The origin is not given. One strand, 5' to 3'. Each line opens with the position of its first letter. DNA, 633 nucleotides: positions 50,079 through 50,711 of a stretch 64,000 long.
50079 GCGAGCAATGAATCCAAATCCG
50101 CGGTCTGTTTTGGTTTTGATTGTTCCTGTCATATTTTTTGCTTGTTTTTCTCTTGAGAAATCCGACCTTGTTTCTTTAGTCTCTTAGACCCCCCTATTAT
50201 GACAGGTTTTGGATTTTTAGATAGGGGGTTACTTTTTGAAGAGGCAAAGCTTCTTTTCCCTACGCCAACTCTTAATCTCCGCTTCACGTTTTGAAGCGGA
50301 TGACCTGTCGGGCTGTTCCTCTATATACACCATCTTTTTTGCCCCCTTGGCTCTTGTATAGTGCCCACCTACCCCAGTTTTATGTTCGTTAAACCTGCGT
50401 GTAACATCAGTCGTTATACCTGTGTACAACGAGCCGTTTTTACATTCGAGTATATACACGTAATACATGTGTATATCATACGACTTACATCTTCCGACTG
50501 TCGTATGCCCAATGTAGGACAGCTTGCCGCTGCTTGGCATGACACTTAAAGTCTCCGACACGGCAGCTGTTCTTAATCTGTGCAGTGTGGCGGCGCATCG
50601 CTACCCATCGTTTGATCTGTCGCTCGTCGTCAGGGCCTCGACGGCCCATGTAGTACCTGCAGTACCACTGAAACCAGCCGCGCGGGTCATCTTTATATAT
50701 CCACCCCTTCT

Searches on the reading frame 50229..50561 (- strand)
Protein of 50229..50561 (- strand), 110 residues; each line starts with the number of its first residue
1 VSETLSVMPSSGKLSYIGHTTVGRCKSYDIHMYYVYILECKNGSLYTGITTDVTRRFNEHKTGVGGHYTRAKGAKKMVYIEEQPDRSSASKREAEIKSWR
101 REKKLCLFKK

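Call 26: search_protein_families(library=pfam, proteins=[window:50229-50561:-], max_evalue=0.001)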
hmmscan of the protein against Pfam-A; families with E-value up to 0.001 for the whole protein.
window:50229-50561:- (110 aa): 1 family
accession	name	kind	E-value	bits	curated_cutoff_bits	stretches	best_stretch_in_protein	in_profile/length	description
PF01541.30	GIY-YIG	-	3.9e-20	72.4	22.6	1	32-104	1-76/78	GIY-YIG catalytic domain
